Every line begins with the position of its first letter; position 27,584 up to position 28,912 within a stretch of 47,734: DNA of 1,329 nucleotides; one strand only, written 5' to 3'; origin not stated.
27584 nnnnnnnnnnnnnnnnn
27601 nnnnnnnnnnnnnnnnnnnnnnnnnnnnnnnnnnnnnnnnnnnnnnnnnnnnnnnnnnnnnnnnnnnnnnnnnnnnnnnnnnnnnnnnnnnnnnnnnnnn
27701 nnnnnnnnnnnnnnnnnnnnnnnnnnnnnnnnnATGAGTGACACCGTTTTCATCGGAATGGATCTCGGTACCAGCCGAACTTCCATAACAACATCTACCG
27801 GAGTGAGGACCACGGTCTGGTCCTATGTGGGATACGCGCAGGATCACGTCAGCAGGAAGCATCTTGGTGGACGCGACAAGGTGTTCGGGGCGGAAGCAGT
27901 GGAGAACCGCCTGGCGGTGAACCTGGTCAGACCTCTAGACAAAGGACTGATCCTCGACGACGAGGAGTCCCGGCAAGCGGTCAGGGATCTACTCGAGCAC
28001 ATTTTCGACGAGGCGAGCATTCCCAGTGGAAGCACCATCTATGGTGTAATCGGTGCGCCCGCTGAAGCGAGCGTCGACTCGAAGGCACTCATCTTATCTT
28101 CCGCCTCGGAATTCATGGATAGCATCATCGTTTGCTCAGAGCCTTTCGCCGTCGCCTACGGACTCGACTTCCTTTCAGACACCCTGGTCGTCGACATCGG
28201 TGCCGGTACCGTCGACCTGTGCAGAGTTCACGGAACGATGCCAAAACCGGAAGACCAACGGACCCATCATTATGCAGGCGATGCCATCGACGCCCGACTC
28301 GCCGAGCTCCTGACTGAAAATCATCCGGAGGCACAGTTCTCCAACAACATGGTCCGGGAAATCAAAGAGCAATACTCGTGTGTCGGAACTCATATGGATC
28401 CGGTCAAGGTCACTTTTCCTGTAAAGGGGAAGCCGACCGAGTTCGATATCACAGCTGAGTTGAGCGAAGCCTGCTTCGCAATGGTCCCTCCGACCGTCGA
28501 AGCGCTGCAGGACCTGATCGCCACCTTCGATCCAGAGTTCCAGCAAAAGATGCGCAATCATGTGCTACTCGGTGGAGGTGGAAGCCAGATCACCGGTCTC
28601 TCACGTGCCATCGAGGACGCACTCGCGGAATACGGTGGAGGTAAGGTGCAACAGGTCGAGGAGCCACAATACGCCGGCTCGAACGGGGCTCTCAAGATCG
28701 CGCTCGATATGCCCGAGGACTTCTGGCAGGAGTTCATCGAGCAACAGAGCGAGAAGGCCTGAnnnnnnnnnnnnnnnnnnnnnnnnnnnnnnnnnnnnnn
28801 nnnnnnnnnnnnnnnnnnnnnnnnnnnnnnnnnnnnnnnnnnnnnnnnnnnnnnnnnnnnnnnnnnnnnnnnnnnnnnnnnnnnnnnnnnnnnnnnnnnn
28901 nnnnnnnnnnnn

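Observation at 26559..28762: MamK-family actin paired with a PilZ-like coiled-coil protein, with no magnetosome genes nearby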

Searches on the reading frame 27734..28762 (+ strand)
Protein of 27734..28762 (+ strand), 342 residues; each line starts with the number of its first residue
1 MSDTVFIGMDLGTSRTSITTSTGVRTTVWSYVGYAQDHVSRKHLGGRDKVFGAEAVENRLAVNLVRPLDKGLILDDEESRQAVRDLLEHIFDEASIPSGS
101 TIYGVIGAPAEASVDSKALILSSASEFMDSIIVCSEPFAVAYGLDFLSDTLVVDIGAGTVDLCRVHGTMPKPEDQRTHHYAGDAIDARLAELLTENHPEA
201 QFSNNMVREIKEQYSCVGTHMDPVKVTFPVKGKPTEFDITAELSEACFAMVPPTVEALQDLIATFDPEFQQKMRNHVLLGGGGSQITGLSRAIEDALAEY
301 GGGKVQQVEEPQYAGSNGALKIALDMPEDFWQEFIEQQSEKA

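Call 3: search_protein_families(library=pfam, proteins=[window:27734-28762:+], max_evalue=1)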
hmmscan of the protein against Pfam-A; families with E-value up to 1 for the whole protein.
window:27734-28762:+ (342 aa): 10 families
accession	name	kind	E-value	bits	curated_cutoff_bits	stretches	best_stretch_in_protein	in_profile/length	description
PF06723.19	MreB_Mbl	-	6.6e-17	61.8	27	1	6-321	3-317/327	MreB/Mbl protein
PF25229.1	Salactin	-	1.9e-10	40.8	27.1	1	5-324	2-332/335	Salactin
PF00022.25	Actin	-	7.8e-09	35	27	2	26-215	28-213/410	Actin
PF14450.12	FtsA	-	0.00014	22.6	31.8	1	152-316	2-125/127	Cell division protein FtsA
PF21523.3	ParM_N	-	0.00037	21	27.4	1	268-320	110-157/159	Plasmid segregation protein ParM, C-terminal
PF22128.2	Alp7A_like_C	-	0.00083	19.6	22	1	149-306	1-146/156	Alp7A C-terminal domain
PF25216.1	Volactin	-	0.0028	17.6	35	1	50-321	60-319/321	Volactin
PF01869.26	BcrAD_BadFG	-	0.087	12.8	31.5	1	271-323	219-271/271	BadF/BadG/BcrA/BcrD ATPase family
PF00748.24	Calpain_inhib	-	0.16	12.9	22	1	162-213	43-94/130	Calpain inhibitor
PF08841.16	DDR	-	0.2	11.1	24.6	0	265-318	266-323/328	Diol dehydratase reactivase ATPase-like domain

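Call 4: search_protein_families(library=ncbifam, proteins=[window:27734-28762:+], max_evalue=1)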
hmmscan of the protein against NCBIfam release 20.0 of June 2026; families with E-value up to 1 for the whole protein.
window:27734-28762:+ (342 aa): 13 families
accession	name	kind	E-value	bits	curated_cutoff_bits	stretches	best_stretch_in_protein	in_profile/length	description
NF040964.1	MamK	subfamily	2.2e-116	388.5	400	1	6-336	2-332/335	MamK family actin-like protein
NF053558.1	BeeR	equivalog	1.3e-63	215.1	530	1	5-334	1-348/349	BeeR family actin-like protein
NF010539.0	PRK13927.1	subfamily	2.9e-16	59.3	293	1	7-322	9-325/339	rod shape-determining protein MreB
NF053533.1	salactin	equivalog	2.5e-12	46.6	400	1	6-323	3-332/335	actin-like salactin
TIGR00904.1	mreB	subfamily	2.7e-12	46.4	365.75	1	7-296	5-303/334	MreB/Mrl family cell shape determining protein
NF010540.1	PRK13929.1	exception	5.1e-06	25.8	515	1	6-295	6-300/334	rod-share determining protein MreBH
TIGR02529.1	EutJ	subfamily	2.4e-05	23.9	152.1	1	69-162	32-122/239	ethanolamine utilization protein EutJ family protein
NF011660.0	PRK15080.1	equivalog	2.4e-05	23.7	182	1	71-160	67-153/277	ethanolamine utilization protein EutJ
TIGR01991.1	HscA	equivalog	9.8e-05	21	708.55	1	139-295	171-335/600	Fe-S protein assembly chaperone HscA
TIGR01174.1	ftsA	equivalog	0.0019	17.4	175.85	1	151-299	199-340/371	cell division protein FtsA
TIGR03739.1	PRTRC_D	hypoth_equivalog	0.016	14.2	214.8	1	149-322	168-317/320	PRTRC system protein D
TIGR00241.1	CoA_E_activ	domain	0.05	13.1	125.4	1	272-320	202-246/248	acyl-CoA dehydratase activase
NF001413.0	PRK00290.1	equivalog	0.17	10.2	648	1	137-195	170-234/625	molecular chaperone DnaK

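Call 8: find_homologous_proteins(query=window:27734-28762:+)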
Query window:27734-28762:+ (342 aa): 5825 proteins with E <= 0.001 among 8000 candidates; the best 120 are listed.
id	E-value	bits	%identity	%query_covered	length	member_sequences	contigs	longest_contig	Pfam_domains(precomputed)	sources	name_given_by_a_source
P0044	4.4e-225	764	100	100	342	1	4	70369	PF06723.20,PF25229.2,PF00022.26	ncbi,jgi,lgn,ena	ncbi:MAG: rod shape-determining protein [Planctomycetota bacterium]|jgi:rod shape-determining protei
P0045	1.0e-212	723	94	100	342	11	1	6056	PF06723.20,PF25229.2,PF00022.26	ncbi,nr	ncbi:MAG: rod shape-determining protein [Planctomycetes bacterium]|nr:rod shape-determining protein 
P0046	7.6e-200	681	88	100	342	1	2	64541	PF06723.20,PF25229.2,PF00022.26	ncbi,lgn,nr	ncbi:MAG: rod shape-determining protein [Planctomycetota bacterium]|nr:rod shape-determining protein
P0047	1.4e-198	677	88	100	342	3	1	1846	PF25216.1,PF06723.20,PF25229.2,PF00022.26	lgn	-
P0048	2.8e-198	676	87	100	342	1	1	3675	PF25216.1,PF06723.20,PF25229.2,PF14450.13,PF00022.26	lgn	-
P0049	4.4e-198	675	87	100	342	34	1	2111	PF25216.1,PF06723.20,PF25229.2,PF00022.26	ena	-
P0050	4.4e-198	675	87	100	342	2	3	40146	PF06723.20,PF25229.2,PF00022.26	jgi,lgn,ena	jgi:rod shape-determining protein MreB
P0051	2.1e-197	673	86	100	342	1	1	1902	PF06723.20,PF25229.2,PF00022.26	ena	-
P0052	1.2e-194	664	85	100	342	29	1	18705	PF25216.1,PF06723.20,PF25229.2,PF14450.13,PF00022.26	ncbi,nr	ncbi:MAG: rod shape-determining protein [Planctomycetota bacterium]|nr:rod shape-determining protein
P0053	7.8e-192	655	83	100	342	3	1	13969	PF06723.20,PF25229.2,PF14450.13,PF00022.26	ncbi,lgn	-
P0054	3.9e-180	616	79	100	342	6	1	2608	PF06723.20,PF25229.2,PF00022.26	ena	-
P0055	9.6e-180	615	79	100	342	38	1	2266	PF06723.20,PF25229.2,PF14450.13,PF00022.26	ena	-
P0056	2.9e-174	597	76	99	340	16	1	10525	PF06723.20,PF25229.2,PF00022.26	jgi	-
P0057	6.6e-171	586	75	99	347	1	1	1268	PF06723.20,PF25229.2,PF14450.13,PF00022.26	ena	-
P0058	1.7e-170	585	75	99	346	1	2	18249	PF22128.3,PF06723.20,PF25229.2,PF00022.26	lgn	-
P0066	1.8e-167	575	73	99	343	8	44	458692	PF06723.20,PF25229.2,PF14450.13,PF00022.26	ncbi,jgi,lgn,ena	ncbi:MAG: MamK family actin-like protein [Planctomycetota bacterium]|jgi:rod shape-determining prote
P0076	2.3e-155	535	70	98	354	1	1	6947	PF06723.20,PF25229.2,PF14450.13,PF00022.26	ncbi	ncbi:MAG: MamK family actin-like protein [Planctomycetota bacterium]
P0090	2.0e-151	522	69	98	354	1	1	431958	PF06723.20,PF25229.2,PF00022.26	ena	-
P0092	4.7e-151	521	70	97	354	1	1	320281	PF06723.20,PF25229.2,PF14450.13,PF00022.26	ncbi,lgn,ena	-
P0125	6.4e-148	510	68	98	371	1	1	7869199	PF06723.20,PF25229.2,PF00022.26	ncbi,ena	-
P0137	2.7e-147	508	66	99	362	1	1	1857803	PF06723.20,PF25229.2,PF00022.26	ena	-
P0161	4.0e-146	504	68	98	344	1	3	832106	PF06723.20,PF25229.2,PF00022.26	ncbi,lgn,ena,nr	ncbi:rod shape-determining protein [Planctomycetota bacterium]|nr:rod shape-determining protein [Pla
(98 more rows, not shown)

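Call 15: search_solved_structures(query=window:27734-28762:+, max_evalue=0.001, show_alignments=1)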
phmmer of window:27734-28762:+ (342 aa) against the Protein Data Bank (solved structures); distinct sequences matched with E-value up to 0.001: 7.
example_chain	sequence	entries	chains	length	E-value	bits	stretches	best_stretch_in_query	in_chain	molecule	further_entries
5ljw_A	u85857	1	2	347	2e-75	257.2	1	4-334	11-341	Actin-like ATPase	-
5jyg_A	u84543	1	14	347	2.8e-75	256.8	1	4-334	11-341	Actin-like ATPase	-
5ljv_A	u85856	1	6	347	2.8e-75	256.7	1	4-334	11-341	Actin-like ATPase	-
8r2n_A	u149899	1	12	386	7.9e-41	143.5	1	3-333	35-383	Actin/actin family protein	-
7zpt_M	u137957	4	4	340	3.8e-07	32.9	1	6-294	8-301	Cell shape-determining protein MreB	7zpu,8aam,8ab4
8azg_M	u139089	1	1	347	4.1e-07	32.8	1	6-294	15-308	Cell shape-determining protein MreB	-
7bvy_A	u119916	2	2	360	6e-05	25.6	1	6-292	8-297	Cell shape determining protein MreB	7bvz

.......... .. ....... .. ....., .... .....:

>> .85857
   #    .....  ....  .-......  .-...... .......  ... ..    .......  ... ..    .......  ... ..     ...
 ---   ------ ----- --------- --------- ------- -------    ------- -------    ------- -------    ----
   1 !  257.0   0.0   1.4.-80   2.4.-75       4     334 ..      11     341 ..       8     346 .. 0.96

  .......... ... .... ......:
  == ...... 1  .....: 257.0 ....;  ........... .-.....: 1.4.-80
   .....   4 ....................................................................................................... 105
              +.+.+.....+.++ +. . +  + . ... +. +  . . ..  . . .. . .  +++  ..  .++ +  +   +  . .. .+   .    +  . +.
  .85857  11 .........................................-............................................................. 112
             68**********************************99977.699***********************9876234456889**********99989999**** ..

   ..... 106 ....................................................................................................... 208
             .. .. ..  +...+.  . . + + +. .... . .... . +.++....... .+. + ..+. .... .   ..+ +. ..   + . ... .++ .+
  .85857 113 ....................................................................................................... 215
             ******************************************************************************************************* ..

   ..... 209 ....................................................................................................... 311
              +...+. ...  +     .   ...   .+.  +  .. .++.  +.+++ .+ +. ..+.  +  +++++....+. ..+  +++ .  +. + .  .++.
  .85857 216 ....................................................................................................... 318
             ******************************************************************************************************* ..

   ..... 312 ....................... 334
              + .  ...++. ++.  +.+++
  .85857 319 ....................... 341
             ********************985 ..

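Call 21: find_encoding_contigs(protein=P0125, flank=8000, max_places=2)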
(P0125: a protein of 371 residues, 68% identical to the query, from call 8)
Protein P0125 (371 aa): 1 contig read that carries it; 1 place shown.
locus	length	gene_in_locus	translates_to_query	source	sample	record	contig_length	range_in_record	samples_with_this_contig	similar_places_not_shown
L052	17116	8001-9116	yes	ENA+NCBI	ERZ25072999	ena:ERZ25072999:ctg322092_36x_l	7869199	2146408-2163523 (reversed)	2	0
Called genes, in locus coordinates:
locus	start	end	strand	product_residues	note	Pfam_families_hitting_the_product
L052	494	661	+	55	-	-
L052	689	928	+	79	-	-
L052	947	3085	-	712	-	PF13646:HEAT_2, PF00092:VWA (weak), PF13519:VWA_2, PF13768:VWA_3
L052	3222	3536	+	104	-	PF07719:TPR_2 (faint), PF13181:TPR_8 (faint), PF13371:TPR_9 (faint), PF13414:TPR_11 (faint), PF13428:TPR_14 (faint), PF14561:TPR_20 (faint), PF14559:TPR_19 (weak), PF13432:TPR_16 (weak), +3 more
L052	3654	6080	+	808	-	PF00144:Beta-lactamase, PF01427:Peptidase_M15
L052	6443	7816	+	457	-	-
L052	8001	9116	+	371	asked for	PF00022:Actin (faint), PF06723:MreB_Mbl, PF25229:Salactin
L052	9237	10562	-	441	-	PF01408:GFO_IDH_MocA, PF19051:GFO_IDH_MocA_C2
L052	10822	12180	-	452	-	PF01408:GFO_IDH_MocA, PF02894:GFO_IDH_MocA_C, PF19051:GFO_IDH_MocA_C2, PF22725:GFO_IDH_MocA_C3, PF19051:GFO_IDH_MocA_C2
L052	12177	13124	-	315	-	PF06283:ThuA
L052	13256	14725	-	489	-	-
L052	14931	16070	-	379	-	PF01263:Aldose_epim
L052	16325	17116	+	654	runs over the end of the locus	PF21783:YNCE (faint), PF00034:Cytochrom_C (faint), PF03150:CCP_MauG (faint), PF13442:Cytochrome_CBB3 (faint)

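Call 41: list_cluster_members(proteins=[P0125, P0137, P0161, P0066, P0090, P0092, P0044])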
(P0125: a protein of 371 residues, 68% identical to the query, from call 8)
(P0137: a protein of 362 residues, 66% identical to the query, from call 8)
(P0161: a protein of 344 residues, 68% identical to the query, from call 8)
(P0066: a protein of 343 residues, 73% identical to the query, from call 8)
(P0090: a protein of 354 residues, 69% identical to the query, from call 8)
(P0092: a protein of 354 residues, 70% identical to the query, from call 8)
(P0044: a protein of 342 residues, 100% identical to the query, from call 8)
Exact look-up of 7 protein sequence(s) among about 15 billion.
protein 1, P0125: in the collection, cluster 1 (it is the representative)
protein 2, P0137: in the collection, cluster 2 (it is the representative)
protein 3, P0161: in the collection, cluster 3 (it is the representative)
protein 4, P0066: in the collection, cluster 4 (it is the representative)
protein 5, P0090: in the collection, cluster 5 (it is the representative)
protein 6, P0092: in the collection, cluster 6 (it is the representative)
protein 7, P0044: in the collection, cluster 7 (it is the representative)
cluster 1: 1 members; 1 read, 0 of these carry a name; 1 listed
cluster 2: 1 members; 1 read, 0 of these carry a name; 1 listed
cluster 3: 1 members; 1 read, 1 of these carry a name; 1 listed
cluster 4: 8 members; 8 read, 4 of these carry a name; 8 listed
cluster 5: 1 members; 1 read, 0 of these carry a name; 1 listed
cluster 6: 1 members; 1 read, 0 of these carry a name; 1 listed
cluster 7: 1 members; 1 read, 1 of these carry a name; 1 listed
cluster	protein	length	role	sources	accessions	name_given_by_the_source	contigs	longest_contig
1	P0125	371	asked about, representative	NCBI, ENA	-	-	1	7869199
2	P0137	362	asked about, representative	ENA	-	-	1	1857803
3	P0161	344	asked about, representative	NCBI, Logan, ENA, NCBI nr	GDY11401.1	rod shape-determining protein [Planctomycetota bacterium]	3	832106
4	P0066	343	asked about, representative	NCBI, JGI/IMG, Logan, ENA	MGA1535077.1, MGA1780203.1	MAG: MamK family actin-like protein [Planctomycetota bacterium] | rod shape-determining protein MreB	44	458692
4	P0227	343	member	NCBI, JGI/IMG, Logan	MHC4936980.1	MAG: rod shape-determining protein [Planctomycetota bacterium] | rod shape-determining protein MreB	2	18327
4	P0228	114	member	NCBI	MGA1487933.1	MAG: hypothetical protein ACO4B3_02845, partial [Planctomycetota bacterium]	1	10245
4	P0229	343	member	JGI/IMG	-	rod shape-determining protein MreB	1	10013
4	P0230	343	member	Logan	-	-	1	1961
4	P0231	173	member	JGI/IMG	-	-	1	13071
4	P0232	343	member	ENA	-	-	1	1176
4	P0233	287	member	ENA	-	-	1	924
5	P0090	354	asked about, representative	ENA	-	-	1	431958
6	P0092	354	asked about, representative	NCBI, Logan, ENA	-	-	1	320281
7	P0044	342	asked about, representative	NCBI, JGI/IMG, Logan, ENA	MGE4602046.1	MAG: rod shape-determining protein [Planctomycetota bacterium] | rod shape-determining protein MreB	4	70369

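Call 46: search_protein_families(library=ncbifam, proteins=[P0066, P0125, P0161, P0076, P0045, P0056], max_evalue=1e-20)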
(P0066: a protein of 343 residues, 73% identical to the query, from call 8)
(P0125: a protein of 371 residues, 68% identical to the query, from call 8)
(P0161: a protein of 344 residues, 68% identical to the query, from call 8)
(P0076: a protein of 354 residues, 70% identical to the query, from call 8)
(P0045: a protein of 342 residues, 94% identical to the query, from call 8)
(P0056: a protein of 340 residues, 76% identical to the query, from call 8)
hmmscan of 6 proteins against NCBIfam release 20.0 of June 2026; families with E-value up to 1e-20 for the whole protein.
P0066 (343 aa): 2 families
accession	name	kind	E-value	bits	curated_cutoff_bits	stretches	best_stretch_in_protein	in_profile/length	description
NF040964.1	MamK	subfamily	3.9e-120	400.9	400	1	7-336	1-330/335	MamK family actin-like protein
NF053558.1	BeeR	equivalog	1.6e-67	228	530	1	7-336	1-348/349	BeeR family actin-like protein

P0125 (371 aa): 2 families
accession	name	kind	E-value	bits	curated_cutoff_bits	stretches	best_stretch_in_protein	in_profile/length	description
NF040964.1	MamK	subfamily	5.2e-115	384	400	1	6-342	2-333/335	MamK family actin-like protein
NF053558.1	BeeR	equivalog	2.1e-57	194.7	530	1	6-337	2-346/349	BeeR family actin-like protein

P0161 (344 aa): 2 families
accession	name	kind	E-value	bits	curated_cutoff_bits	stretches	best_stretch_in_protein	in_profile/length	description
NF040964.1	MamK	subfamily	9.5e-114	379.9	400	1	6-341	2-332/335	MamK family actin-like protein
NF053558.1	BeeR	equivalog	2.3e-60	204.4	530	1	6-337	2-346/349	BeeR family actin-like protein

P0076 (354 aa): 3 families
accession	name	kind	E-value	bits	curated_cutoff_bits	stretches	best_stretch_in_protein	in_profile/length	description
NF040964.1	MamK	subfamily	2.1e-121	405.1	400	1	6-335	2-331/335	MamK family actin-like protein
NF053558.1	BeeR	equivalog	1.7e-62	211.4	530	1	6-333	2-347/349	BeeR family actin-like protein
NF010539.0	PRK13927.1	subfamily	8.5e-22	77.5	293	1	7-322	9-325/339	rod shape-determining protein MreB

P0045 (342 aa): 2 families
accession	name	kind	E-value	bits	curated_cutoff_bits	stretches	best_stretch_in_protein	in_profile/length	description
NF040964.1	MamK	subfamily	9.7e-116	386.4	400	1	6-336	2-332/335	MamK family actin-like protein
NF053558.1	BeeR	equivalog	1.4e-61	208.4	530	1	5-333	1-347/349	BeeR family actin-like protein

P0056 (340 aa): 2 families
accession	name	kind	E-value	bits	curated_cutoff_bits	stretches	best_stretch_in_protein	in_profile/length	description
NF040964.1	MamK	subfamily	1.9e-118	395.4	400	1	6-336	2-332/335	MamK family actin-like protein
NF053558.1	BeeR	equivalog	1.8e-64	218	530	1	6-331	2-345/349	BeeR family actin-like protein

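Call 52: find_encoding_contigs(protein=P0066, flank=4000, max_places=1)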
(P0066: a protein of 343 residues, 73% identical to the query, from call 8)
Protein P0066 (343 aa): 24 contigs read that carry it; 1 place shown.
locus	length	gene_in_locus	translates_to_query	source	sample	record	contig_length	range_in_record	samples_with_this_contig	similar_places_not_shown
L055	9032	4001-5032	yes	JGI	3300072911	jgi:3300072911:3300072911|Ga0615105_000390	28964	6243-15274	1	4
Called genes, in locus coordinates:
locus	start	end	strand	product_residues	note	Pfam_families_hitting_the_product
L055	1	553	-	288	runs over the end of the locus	PF27149:YdjY (weak)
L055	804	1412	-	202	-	-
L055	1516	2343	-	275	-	PF04784:DUF547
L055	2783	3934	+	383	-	-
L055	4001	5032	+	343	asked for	PF00022:Actin (weak), PF06723:MreB_Mbl, PF14450:FtsA (faint), PF25229:Salactin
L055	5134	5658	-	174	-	PF12850:Metallophos_2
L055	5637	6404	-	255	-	PF13646:HEAT_2 (faint)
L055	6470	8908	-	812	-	PF03958:Secretin_N (faint), PF00263:Secretin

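Call 53: find_encoding_contigs(protein=P0137, flank=4000, max_places=1)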
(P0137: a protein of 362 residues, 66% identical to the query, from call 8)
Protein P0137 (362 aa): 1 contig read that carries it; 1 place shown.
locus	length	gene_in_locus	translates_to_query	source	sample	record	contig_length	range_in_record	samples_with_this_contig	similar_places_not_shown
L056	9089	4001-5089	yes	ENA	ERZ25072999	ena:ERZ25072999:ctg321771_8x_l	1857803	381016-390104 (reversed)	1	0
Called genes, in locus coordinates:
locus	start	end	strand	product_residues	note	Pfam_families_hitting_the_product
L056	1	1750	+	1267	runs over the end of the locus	PF00246:Peptidase_M14, PF00930:DPPIV_N, PF26549:Tricorn_N, PF02129:Peptidase_S15, PF00326:Peptidase_S9, PF01738:DLH, PF12146:Hydrolase_4 (faint)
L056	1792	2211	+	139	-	PF04324:Fer2_BFD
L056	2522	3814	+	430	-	-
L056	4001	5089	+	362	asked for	PF00022:Actin (faint), PF06723:MreB_Mbl, PF25229:Salactin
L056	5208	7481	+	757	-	PF13365:Trypsin_2, PF06439:3keto-disac_hyd (faint), PF13369:Transglut_core2, PF13371:TPR_9 (weak)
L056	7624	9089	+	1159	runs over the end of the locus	PF26300:PEPCK_PPi_lobe_2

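Call 54: find_encoding_contigs(protein=P0161, flank=4000, max_places=1)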
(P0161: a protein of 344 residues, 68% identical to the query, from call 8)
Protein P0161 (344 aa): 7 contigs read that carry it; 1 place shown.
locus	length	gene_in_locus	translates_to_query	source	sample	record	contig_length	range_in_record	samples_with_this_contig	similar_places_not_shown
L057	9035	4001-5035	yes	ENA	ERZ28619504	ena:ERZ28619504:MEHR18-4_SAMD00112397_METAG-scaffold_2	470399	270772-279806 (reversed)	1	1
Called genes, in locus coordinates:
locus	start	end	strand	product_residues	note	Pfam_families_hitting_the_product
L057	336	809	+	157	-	-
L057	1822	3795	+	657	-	-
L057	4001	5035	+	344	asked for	PF06723:MreB_Mbl, PF25229:Salactin, PF00022:Actin (faint)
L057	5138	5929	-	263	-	-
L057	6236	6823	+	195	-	PF01252:Peptidase_A8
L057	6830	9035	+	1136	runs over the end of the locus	-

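Call 55: find_encoding_contigs(protein=P0090, flank=4000, max_places=1)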
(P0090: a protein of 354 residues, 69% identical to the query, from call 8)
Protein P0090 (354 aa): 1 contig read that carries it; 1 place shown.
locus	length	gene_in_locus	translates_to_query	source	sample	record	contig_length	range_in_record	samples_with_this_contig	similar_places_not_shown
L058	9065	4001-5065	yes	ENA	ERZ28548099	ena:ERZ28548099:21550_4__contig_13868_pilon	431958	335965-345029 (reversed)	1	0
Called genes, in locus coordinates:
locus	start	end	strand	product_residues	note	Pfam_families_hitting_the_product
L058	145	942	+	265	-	PF00994:MoCF_biosynth, PF18146:CinA_KH (weak)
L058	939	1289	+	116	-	PF02464:CinA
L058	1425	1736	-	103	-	-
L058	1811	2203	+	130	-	PF07238:PilZ (weak)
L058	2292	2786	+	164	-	-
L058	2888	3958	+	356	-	-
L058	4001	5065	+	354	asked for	PF06723:MreB_Mbl, PF25229:Salactin, PF00022:Actin (faint)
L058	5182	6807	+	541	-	PF01075:Glyco_transf_9 (faint)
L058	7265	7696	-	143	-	PF01903:CbiX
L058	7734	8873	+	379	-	PF00266:Aminotran_5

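Call 69: search_protein_families(library=pfam, proteins=[L058:1811-2203:+], max_evalue=1)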
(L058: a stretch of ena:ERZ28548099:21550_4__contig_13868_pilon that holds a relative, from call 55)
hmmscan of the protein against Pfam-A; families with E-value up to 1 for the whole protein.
L058:1811-2203:+ (130 aa): 1 family
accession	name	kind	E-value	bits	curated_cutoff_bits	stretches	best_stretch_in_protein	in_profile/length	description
PF07238.19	PilZ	-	7e-07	30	22.5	1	14-92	17-101/102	PilZ domain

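Call 79: find_related_loci(query=A5, collection=metagenome_contigs, flank=3500)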
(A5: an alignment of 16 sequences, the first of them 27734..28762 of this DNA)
Query A5 (342 aa) in metagenome_contigs; peptide patterns used: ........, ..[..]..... (x = any residue, [..] = any of these).
172 stretches matched a pattern; 119 encode a relative of the query (tblastn E <= 1e-3); the best 80 are kept; 80 distinct loci.
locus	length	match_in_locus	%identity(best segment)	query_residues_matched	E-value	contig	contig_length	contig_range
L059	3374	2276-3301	94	1-342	0e+0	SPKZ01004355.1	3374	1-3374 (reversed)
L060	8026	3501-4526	88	1-342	0e+0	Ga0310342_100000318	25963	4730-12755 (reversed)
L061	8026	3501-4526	85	1-342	0e+0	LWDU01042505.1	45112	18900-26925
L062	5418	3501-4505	87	1-335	0e+0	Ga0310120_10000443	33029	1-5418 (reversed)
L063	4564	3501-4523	85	1-341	0e+0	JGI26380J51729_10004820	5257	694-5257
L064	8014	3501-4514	85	1-338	0e+0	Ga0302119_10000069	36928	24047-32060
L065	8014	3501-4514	85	1-338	0e+0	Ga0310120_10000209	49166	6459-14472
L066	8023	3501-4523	84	1-341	0e+0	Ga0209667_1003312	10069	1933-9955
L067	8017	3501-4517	76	1-339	2e-176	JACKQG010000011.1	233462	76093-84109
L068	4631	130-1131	76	2-335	8e-174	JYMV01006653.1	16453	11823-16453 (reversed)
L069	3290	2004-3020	74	2-340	2e-179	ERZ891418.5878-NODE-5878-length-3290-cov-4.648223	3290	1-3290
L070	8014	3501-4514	73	3-340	4e-168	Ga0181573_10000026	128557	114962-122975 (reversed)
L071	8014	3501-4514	73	3-340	4e-168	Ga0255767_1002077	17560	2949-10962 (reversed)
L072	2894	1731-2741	74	2-338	3e-170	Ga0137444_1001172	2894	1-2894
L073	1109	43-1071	68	1-338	1e-175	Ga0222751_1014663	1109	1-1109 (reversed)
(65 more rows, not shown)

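Call 94: search_protein_families(library=padloc, proteins=[window:27734-28762:+], max_evalue=0.01)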
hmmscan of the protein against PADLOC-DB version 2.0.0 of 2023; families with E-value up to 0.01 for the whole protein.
window:27734-28762:+ (342 aa): 0 families

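Call 95: search_dna_similar(query=window:27734-28762:+, collection=plasmids, mode=protein, max_rows=8)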
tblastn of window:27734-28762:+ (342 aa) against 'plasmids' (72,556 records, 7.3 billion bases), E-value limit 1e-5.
No match.

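Call 97: search_dna_similar(query=window:27734-28762:+, collection=phages, mode=protein, max_rows=5)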
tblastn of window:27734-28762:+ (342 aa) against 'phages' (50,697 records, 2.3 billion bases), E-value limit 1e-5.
No match.
